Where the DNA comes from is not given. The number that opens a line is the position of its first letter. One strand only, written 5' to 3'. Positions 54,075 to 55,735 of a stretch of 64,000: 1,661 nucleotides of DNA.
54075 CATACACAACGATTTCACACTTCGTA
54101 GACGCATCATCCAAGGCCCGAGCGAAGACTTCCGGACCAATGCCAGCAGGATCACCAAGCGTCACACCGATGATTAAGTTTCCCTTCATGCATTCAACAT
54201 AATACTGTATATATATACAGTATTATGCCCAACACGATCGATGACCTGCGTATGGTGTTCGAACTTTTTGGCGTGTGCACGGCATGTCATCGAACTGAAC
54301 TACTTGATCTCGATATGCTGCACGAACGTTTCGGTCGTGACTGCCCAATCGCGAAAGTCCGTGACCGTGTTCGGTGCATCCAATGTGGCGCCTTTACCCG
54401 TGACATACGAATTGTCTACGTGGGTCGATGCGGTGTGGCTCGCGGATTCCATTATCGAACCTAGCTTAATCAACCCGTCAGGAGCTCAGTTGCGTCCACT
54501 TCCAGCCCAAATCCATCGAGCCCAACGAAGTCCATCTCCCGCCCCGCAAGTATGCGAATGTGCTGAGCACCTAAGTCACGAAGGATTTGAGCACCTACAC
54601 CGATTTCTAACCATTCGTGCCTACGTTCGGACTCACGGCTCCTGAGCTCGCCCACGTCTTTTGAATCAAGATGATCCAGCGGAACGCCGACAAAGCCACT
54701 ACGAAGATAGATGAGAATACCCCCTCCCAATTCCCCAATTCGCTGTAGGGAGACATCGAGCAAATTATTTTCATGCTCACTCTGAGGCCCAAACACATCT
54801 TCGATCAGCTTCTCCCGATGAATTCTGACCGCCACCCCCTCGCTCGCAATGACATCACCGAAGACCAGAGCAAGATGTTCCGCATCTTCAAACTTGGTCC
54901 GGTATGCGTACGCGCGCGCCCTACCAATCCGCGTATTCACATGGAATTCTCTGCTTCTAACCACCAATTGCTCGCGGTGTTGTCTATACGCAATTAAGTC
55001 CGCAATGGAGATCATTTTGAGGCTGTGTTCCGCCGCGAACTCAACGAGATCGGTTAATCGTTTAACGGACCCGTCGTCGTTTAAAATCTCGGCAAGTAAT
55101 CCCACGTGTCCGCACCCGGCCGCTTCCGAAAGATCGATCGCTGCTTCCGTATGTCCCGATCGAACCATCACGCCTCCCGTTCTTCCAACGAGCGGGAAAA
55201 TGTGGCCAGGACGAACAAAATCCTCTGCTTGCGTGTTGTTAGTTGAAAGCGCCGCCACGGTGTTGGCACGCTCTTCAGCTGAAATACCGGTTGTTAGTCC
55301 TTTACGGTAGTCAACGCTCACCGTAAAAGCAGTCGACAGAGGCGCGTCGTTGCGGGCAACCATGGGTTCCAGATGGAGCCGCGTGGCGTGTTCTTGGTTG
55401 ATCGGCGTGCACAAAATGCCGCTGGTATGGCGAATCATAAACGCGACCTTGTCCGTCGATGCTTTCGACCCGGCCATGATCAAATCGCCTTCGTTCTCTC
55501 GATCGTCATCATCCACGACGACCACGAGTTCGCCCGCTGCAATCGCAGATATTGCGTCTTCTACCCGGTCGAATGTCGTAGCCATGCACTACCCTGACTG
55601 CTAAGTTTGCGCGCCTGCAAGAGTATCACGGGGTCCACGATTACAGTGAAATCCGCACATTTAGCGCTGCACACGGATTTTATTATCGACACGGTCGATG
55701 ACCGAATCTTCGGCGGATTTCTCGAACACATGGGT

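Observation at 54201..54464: Letter-perfect LexA operator abutting the ATG of an unannotated 79-aa double-CxxC ORF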

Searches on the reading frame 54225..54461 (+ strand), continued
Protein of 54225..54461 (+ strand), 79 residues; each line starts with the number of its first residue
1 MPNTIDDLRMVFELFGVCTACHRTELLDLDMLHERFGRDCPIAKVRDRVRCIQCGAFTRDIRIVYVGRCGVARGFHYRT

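Call 42: fold_search(model_id=the predicted structure, library=pdb)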
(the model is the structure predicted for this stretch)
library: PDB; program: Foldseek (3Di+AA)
matches with E <= 10: 115; with E <= 0.001: 0
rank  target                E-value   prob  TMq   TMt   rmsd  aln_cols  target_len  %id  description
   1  7a9a_B                1.5e-01  0.90  0.42  0.53   4.4        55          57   20  Crystal structure of rubredoxin B (Rv3250c) from Mycobacterium tuberculosis (released 2021-03-03)
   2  1s24_MODEL_1_A        1.7e-01  0.90  0.40  0.53   4.3        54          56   22  Rubredoxin domain II from Pseudomonas oleovorans (released 2004-05-04)
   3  2kn9_MODEL_1_A        1.8e-01  0.87  0.43  0.42   4.4        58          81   21  Solution structure of zinc-substituted rubredoxin B (Rv3250c) from Mycobacterium tuberculosis. Seattle Structu (released 2009-09-15)
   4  7a9a_A                2.3e-01  0.82  0.42  0.51   4.4        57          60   21  Crystal structure of rubredoxin B (Rv3250c) from Mycobacterium tuberculosis (released 2021-03-03)
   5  3vk6                  3.8e-01  0.25  0.31  0.27   9.2        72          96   19  Crystal structure of a phosphotyrosine binding domain (released 2012-01-25)
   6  1bq8                  5.5e-01  0.57  0.37  0.50   4.6        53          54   19  Rubredoxin (Methionine Mutant) from Pyrococcus Furiosus (released 1998-08-26)
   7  2pvx_B                5.8e-01  0.57  0.38  0.51   4.5        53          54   19  NMR and X-ray Analysis of Structural Additivity in Metal Binding Site-Swapped Hybrids of Rubredoxin (released 2007-12-18)
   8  1t9p_A                6.2e-01  0.63  0.38  0.51   4.6        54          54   20  Crystal Structure of V44A, G45P Cp Rubredoxin (released 2004-10-05)
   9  2pvx_A                6.2e-01  0.57  0.38  0.51   4.5        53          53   19  NMR and X-ray Analysis of Structural Additivity in Metal Binding Site-Swapped Hybrids of Rubredoxin (released 2007-12-18)
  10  6gps                  6.6e-01  0.51  0.39  0.12   4.9        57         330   19  CRYSTAL STRUCTURE OF CCR2A IN COMPLEX WITH MK-0812 (released 2019-01-02)
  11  2pve_A                7.0e-01  0.57  0.37  0.52   4.4        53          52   19  NMR and X-ray Analysis of Structural Additivity in Metal Binding Site-Swapped Hybrids of Rubredoxin (released 2007-12-18)
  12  9gjw_4                8.4e-01  0.35  0.37  0.06   4.6        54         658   18  OCCM maturation intermediate stalled with an Arginine Finger mutation in Mcm2 (released 2025-03-05)
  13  1t9o_A                9.0e-01  0.51  0.37  0.51   4.4        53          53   19  Crystal Structure of V44G Cp Rubredoxin (released 2004-10-05)
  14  3kyx                  9.0e-01  0.44  0.37  0.51   4.5        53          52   19  Joint Xray/neutron crystal structure determination of fully perdeuterated rubredoxin at 295K (released 2010-04-28)
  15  8iej_M                9.0e-01  0.23  0.30  0.37   5.5        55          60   16  RNF20-RNF40/hRad6A-Ub/nucleosome complex (released 2023-09-06)
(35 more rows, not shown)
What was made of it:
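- On Rubredoxin (PF00301): Foldseek best hits are rubredoxins at E 0.15-0.2, TM 0.40-0.53 (call 42).
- Closest known: Rubredoxin-like / zinc-ribbon knuckle domains. Same: Rubredoxins are the top PDB fold hits (call 42).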

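Call 43: fold_search(model_id=the predicted structure, library=viral)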
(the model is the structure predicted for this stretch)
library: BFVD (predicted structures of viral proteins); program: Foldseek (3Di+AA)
matches with E <= 10: 439; with E <= 0.001: 1
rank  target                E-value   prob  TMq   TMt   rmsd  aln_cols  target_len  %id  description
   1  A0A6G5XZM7            7.7e-04  1.00  0.67  0.62   2.4        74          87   22  (no name in the UniProt tables at hand)
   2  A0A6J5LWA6            4.3e-02  0.99  0.45  0.55   5.6        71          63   15  Uncharacterized protein [uncultured Caudovirales phage]
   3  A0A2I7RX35            3.1e-01  0.35  0.34  0.41   9.1        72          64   11  (no name in the UniProt tables at hand)
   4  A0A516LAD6            3.1e-01  0.30  0.33  0.31   8.3        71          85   14  (no name in the UniProt tables at hand)
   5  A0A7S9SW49            3.7e-01  0.93  0.44  0.05   3.2        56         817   18  (no name in the UniProt tables at hand)
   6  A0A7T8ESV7            3.7e-01  0.72  0.44  0.07   5.8        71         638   13  (no name in the UniProt tables at hand)
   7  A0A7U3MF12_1          4.0e-01  0.80  0.38  0.03   3.3        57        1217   14  RdRp (Fragment) [Erysiphe necator associated hypovirus 2]
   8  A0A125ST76            4.5e-01  0.66  0.46  0.23   4.0        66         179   12  (no name in the UniProt tables at hand)
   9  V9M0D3                4.5e-01  0.33  0.39  0.42   8.1        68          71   10  Uncharacterized protein [Vibrio phage VH7D]
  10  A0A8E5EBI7            5.1e-01  0.44  0.42  0.44  10.5        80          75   12  Uncharacterized protein [Polaribacter phage Leef_1]
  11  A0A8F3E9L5            5.8e-01  0.15  0.29  0.37   6.3        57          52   23  (no name in the UniProt tables at hand)
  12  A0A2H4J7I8            6.1e-01  0.72  0.43  0.62   3.0        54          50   13  Uncharacterized protein [uncultured Caudovirales phage]
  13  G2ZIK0                8.4e-01  0.77  0.39  0.36   3.3        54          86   20  Uncharacterized protein [Staphylococcus phage ISP]
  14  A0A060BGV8            8.4e-01  0.33  0.38  0.49   6.8        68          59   16  FmdB family transcriptional regulator [Podophage Lau218]
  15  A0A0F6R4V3            8.9e-01  0.13  0.28  0.13  10.2        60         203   13  Putative homing endonuclease [Sinorhizobium phage phiM9]
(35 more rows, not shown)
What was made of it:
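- Tried and rejected: One unnamed phage protein in BFVD resembles the fold, but nothing can be concluded from it (calls 42, 43).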

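Call 45: search_protein_families(library=pfam, proteins=[P0016, P0039, P0031, P0074, P0036, P0082, P0064, P0051, P0084], max_evalue=0.01)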
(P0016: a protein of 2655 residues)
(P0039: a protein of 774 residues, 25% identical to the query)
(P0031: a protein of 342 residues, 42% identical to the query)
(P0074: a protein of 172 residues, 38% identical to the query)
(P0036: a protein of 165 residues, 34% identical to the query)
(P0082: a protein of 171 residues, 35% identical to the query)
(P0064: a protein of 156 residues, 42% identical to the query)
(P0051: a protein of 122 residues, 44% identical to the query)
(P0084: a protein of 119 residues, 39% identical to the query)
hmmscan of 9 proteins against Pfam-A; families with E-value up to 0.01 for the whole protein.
P0016 (2655 aa): 0 families

P0039 (774 aa): 11 families
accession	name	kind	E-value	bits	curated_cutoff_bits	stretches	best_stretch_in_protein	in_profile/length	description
PF12550.13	GCR1_C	-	3e-18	66.3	23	1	649-714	3-75/80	Transcriptional activator of glycolytic enzymes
PF10545.15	MADF_DNA_bdg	-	4.1e-07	30.7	22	0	375-425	5-55/84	Alcohol dehydrogenase transcription factor Myb/SANT-like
PF14365.11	Neprosin_AP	-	5.2e-07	30.6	39.2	0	391-429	48-85/120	Neprosin activation peptide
PF10782.14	zf-C2HCIx2C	-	1.5e-06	28.4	19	0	267-290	7-30/58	Zinc-finger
PF21120.3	MCM_WH_arc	-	4.2e-06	27.1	26.1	0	711-733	9-31/63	Archaeal MCM, winged-helix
PF10861.13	DUF2784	-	9.4e-06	26.1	29.7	0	263-295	34-66/109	Protein of Unknown function (DUF2784)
PF13060.11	DUF3921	-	0.00025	21.4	25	0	562-581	10-29/58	Protein of unknown function (DUF3921)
PF04214.18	DUF411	-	0.00028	21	27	0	704-718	15-29/48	Protein of unknown function, DUF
PF01498.24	HTH_Tnp_Tc3_2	-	0.0021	18.8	31.5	0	393-422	10-42/72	Transposase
PF13022.12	HTH_Tnp_1_2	-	0.003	18.1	27.9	0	544-591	68-115/122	Helix-turn-helix of insertion element transposase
PF00293.34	NUDIX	-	0.0083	16.6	21.1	0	388-423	37-73/134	NUDIX domain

P0031 (342 aa): 1 family
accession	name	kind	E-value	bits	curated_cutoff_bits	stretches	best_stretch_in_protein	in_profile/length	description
PF17940.6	TetR_C_31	-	0.0025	18.4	27.4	1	11-57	19-64/107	Tetracyclin repressor-like, C-terminal domain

P0074 (172 aa): 0 families

P0036 (165 aa): 0 families

P0082 (171 aa): 0 families

P0064 (156 aa): 0 families

P0051 (122 aa): 0 families

P0084 (119 aa): 1 family
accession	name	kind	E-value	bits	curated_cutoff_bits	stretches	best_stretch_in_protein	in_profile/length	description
PF13717.11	Zn_ribbon_4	-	0.004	17.5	30.3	0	88-102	19-33/36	zinc-ribbon domain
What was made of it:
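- Tried and rejected: Domain fusions in remote homologs (P0016, P0039, P0031 and others) were not informative (call 45).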

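Call 46: search_protein_families(library=phrogs, proteins=[window:54225-54461:+, P0005, P0013, P0036, P0049, P0057, P0059, P0072, P0195, P0184], max_evalue=0.1)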
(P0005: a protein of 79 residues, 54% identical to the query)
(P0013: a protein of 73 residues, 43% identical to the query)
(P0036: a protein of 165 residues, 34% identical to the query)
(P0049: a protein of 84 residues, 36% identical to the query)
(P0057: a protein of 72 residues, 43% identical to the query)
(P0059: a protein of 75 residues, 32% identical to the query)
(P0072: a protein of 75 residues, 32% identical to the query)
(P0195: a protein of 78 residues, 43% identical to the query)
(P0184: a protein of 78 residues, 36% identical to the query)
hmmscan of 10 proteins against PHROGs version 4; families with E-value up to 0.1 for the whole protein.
window:54225-54461:+ (79 aa): 0 families

P0005 (79 aa): 0 families

P0013 (73 aa): 2 families
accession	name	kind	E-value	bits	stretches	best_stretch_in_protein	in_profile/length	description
phrog_3350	-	unknown function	0.025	15.5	1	30-40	13-23/37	-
phrog_14328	-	unknown function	0.068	14.3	1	10-59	41-89/141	-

P0036 (165 aa): 0 families

P0049 (84 aa): 0 families

P0057 (72 aa): 1 family
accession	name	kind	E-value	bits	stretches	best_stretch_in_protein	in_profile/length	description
phrog_1634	-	unknown function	0.0016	19.5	0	51-69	16-34/74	-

P0059 (75 aa): 0 families

P0072 (75 aa): 1 family
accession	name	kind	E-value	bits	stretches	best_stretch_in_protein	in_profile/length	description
phrog_19886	-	unknown function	0.0035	17.9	1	46-63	9-26/61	-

P0195 (78 aa): 0 families

P0184 (78 aa): 0 families

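Call 47: search_protein_families(library=padloc, proteins=[window:54225-54461:+, P0005, P0013, P0036, P0049, P0057, P0059, P0072, P0195, P0184], max_evalue=0.1)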
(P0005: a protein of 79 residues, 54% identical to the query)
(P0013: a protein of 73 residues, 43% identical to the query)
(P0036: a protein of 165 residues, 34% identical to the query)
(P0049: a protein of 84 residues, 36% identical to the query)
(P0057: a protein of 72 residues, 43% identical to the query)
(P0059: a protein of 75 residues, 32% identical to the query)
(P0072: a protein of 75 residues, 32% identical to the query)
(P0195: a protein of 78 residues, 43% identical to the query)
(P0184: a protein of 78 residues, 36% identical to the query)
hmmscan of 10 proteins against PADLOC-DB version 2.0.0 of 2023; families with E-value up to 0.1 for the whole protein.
window:54225-54461:+ (79 aa): 0 families

P0005 (79 aa): 0 families

P0013 (73 aa): 0 families

P0036 (165 aa): 0 families

P0049 (84 aa): 0 families

P0057 (72 aa): 0 families

P0059 (75 aa): 0 families

P0072 (75 aa): 1 family
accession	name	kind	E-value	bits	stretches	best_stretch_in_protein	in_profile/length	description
PDLC00319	PtuB1|PtuB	-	0.059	10.9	1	11-52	116-161/310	Unknown function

P0195 (78 aa): 0 families

P0184 (78 aa): 0 families

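Call 54: find_homologous_proteins(query=A5, max_evalue=0.001)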
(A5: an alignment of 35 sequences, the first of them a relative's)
Query A5 (35 sequences) (74 aa, profile of the alignment): 42 proteins with E <= 0.001 among 284 candidates.
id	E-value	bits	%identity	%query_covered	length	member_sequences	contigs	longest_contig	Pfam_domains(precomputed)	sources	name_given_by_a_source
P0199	1.0e-22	97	81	100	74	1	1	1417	-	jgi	jgi:hypothetical protein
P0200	1.1e-22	97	75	99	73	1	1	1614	-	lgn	-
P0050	3.9e-22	95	100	100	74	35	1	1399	-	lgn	-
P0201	6.0e-22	95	81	100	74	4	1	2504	-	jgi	jgi:hypothetical protein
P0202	8.0e-22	94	76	100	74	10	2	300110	-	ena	-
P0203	9.2e-22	94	84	100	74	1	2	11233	-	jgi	-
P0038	9.7e-22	94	77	100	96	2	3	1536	-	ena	-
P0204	1.0e-21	94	88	100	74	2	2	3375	-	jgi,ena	jgi:hypothetical protein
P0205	1.2e-21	94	74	100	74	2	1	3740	-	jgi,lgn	jgi:hypothetical protein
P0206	1.6e-21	93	81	100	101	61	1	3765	-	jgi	-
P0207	2.2e-21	93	33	81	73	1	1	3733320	-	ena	-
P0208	2.3e-21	93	76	100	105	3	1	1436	-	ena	-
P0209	2.3e-21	93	85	100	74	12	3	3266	-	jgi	jgi:hypothetical protein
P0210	2.6e-21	93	85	100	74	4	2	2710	-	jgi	jgi:hypothetical protein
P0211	2.7e-21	93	76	100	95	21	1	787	-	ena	-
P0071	3.1e-18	83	31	69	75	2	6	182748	-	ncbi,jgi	jgi:hypothetical protein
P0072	4.2e-15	73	34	68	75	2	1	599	-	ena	-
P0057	4.4e-15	73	24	62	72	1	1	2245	-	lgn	-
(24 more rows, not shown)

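Call 55: find_encoding_contigs(protein=P0202, flank=5000, max_places=2)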
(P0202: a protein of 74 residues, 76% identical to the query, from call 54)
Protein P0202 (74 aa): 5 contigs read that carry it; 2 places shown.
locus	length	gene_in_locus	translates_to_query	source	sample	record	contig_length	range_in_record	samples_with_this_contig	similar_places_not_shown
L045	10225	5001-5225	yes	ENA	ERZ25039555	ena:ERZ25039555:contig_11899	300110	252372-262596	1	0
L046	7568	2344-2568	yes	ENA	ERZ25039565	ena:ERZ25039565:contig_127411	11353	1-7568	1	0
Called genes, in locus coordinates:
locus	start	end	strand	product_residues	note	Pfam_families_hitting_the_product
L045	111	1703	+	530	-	PF03403:PAF-AH_p_II (faint)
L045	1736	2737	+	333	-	PF08240:ADH_N, PF00107:ADH_zinc_N, PF13602:ADH_zinc_N_2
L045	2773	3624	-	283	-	PF00515:TPR_1 (faint), PF07719:TPR_2 (faint), PF13428:TPR_14 (faint), PF13432:TPR_16 (faint), PF14559:TPR_19 (faint)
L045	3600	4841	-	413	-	PF00211:Guanylate_cyc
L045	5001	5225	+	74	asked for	-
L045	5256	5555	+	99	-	-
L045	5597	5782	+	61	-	-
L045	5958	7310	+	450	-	PF02627:CMD (weak)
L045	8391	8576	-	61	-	PF00842:Ala_racemase_C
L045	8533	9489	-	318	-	PF01168:Ala_racemase_N, PF00842:Ala_racemase_C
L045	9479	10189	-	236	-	-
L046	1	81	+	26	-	?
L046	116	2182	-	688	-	PF00211:Guanylate_cyc, PF00515:TPR_1 (faint), PF13181:TPR_8 (faint), PF13428:TPR_14 (faint), PF07719:TPR_2 (faint), PF14559:TPR_19 (faint)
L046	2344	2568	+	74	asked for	-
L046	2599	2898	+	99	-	-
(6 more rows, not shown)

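Call 56: find_encoding_contigs(protein=P0207, flank=5000, max_places=2)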
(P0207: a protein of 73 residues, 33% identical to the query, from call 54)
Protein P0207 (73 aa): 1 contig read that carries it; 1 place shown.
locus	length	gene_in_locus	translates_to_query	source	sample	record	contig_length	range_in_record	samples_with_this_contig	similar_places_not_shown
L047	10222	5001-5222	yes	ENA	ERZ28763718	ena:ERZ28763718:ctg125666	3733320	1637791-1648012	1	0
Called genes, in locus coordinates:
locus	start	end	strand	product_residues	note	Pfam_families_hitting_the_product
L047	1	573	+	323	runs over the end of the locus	PF01435:Peptidase_M48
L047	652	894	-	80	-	-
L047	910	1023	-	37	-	-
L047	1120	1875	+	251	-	PF01435:Peptidase_M48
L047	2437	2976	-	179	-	-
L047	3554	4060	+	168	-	-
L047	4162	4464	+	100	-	-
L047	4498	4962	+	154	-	-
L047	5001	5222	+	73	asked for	-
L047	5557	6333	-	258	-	-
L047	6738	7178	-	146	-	PF01986:DUF123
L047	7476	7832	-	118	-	PF07238:PilZ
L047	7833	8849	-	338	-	PF13177:DNA_pol3_delta2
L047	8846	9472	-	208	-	PF13238:AAA_18 (faint), PF13521:AAA_28 (weak), PF02223:Thymidylate_kin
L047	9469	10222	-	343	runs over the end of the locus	PF02618:YceG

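Call 57: find_encoding_contigs(protein=P0071, flank=5000, max_places=3)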
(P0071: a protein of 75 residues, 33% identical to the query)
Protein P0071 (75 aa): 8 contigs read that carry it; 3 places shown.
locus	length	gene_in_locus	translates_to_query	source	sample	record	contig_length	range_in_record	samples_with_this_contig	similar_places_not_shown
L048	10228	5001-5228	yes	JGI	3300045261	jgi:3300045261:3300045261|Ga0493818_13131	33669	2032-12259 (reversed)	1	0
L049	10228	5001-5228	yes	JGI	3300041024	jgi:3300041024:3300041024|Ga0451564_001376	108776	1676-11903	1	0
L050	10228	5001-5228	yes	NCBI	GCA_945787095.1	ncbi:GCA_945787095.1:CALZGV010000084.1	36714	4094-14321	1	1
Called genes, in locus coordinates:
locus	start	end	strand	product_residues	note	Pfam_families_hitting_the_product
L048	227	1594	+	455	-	PF00989:PAS, PF08448:PAS_4, PF13426:PAS_9, PF00989:PAS, PF08448:PAS_4, PF13426:PAS_9, PF08447:PAS_3, PF00990:GGDEF, +1 more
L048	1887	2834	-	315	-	PF00126:HTH_1, PF03466:LysR_substrate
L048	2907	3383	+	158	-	PF13577:SnoaL_4, PF07366:SnoaL (weak), PF13474:SnoaL_3, PF14534:DUF4440, PF12680:SnoaL_2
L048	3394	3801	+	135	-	PF07681:DoxX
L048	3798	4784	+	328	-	PF08240:ADH_N, PF00107:ADH_zinc_N, PF13602:ADH_zinc_N_2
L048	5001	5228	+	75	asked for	-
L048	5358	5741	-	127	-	-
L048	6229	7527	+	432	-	PF13354:Beta-lactamase2, PF00768:Peptidase_S11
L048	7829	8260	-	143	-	-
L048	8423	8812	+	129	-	-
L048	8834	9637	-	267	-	PF07063:HGLS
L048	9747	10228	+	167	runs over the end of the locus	PF03928:HbpS-like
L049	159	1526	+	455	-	PF00989:PAS, PF08448:PAS_4, PF13426:PAS_9, PF00989:PAS, PF08448:PAS_4, PF13426:PAS_9, PF08447:PAS_3, PF00990:GGDEF, +1 more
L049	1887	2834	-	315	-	PF00126:HTH_1, PF03466:LysR_substrate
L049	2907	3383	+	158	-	PF13577:SnoaL_4, PF07366:SnoaL (weak), PF13474:SnoaL_3, PF14534:DUF4440, PF12680:SnoaL_2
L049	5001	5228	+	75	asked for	-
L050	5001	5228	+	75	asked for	-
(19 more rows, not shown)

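Call 61: search_dna_similar(query=window:54225-54461:+, collection=plasmids, mode=protein, max_evalue=0.01, max_rows=15)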
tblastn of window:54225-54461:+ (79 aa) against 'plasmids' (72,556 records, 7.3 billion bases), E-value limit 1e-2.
No match.

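Call 62: search_dna_similar(query=window:54225-54461:+, collection=phages, mode=protein, max_evalue=0.01, max_rows=15)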
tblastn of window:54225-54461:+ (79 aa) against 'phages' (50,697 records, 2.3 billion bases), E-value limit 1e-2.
No match.
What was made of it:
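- On Phage, plasmid or defence-system small protein: PHROGs and PADLOC gave nothing (calls 46, 47). tblastn against 50,697 phage and 72,556 plasmid records gave no match (calls 61, 62).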

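Call 66: find_related_loci(query=A3, collection=viral_contigs, flank=3000)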
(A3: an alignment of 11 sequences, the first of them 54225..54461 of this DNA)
Query A3 (79 aa) in viral_contigs; peptide patterns used: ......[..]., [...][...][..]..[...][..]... (x = any residue, [..] = any of these).
15 stretches matched a pattern, but none encodes a relative of the query by tblastn (E <= 1e-3).
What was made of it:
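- On Phage, plasmid or defence-system small protein: The IMG/VR scan found none (call 66).
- Tried and rejected: Mobile-element origin. tblastn against phages and plasmids, and a scan of viral contigs, were all negative (calls 61, 62, 66).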

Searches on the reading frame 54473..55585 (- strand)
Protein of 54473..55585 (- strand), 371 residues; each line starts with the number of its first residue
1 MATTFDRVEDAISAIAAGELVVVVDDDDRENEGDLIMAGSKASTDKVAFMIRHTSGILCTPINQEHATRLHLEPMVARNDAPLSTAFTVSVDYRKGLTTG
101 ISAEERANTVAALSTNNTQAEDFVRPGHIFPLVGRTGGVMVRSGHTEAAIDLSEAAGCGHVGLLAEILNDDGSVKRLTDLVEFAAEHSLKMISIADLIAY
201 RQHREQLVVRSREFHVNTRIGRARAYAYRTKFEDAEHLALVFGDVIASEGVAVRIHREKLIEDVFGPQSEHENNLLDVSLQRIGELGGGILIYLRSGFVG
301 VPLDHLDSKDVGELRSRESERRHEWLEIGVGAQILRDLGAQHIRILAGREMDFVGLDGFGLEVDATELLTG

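Call 72: search_protein_families(library=pfam, proteins=[window:54473-55585:-], max_evalue=0.001)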
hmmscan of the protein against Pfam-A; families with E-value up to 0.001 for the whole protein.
window:54473-55585:- (371 aa): 2 families
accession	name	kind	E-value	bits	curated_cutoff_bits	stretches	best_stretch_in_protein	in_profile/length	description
PF00926.24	DHBP_synthase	-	1.8e-77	259.6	26.4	1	9-200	1-191/191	3,4-dihydroxy-2-butanone 4-phosphate synthase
PF00925.25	GTP_cyclohydro2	-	5.4e-30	104.6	23.3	1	212-364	4-161/165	GTP cyclohydrolase II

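Call 73: search_protein_families(library=ncbifam, proteins=[window:54473-55585:-], max_evalue=0.001)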
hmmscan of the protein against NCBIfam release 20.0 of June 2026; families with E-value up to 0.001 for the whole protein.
window:54473-55585:- (371 aa): 11 families
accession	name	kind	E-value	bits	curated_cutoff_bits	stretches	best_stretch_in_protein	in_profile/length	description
NF006803.0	PRK09311.1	equivalog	2.2e-113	379.2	569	1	3-365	7-377/417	bifunctional 3,4-dihydroxy-2-butanone-4-phosphate synthase/GTP cyclohydrolase II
NF010626.1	PRK14019.1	equivalog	4.5e-103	345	513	1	6-364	3-358/364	bifunctional 3,4-dihydroxy-2-butanone-4-phosphate synthase/GTP cyclohydrolase II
NF006806.0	PRK09319.1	equivalog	1.7e-94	317.5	764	1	2-364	8-381/561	bifunctional 3,4-dihydroxy-2-butanone-4-phosphate synthase/GTP cyclohydrolase II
NF006804.0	PRK09314.1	equivalog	3.1e-90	302.7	432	2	4-295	2-285/339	bifunctional 3,4-dihydroxy-2-butanone 4-phosphate synthase/GTP cyclohydrolase II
NF009132.0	PRK12485.1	equivalog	6.7e-81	272.2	693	1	4-363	2-361/369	bifunctional 3,4-dihydroxy-2-butanone-4-phosphate synthase/GTP cyclohydrolase II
TIGR00506.1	ribB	equivalog_domain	4.5e-64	215.7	177.45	1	5-201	2-204/204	3,4-dihydroxy-2-butanone-4-phosphate synthase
NF006805.0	PRK09318.1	equivalog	4.9e-47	160.8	486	1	14-368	7-356/387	bifunctional 3,4-dihydroxy-2-butanone-4-phosphate synthase/GTP cyclohydrolase II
NF004437.0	PRK05773.1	equivalog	5.1e-19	68.4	262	1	8-198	3-214/219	3,4-dihydroxy-2-butanone 4-phosphate synthase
NF001591.0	PRK00393.1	subfamily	3.1e-11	43.1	148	1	211-296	7-91/199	GTP cyclohydrolase II RibA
TIGR00505.1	ribA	equivalog_domain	3.4e-09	36.5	205.85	1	212-303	4-95/191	GTP cyclohydrolase II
NF006456.0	PRK08815.1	equivalog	1.9e-07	30.7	464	1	182-294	149-260/376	GTP cyclohydrolase II RibA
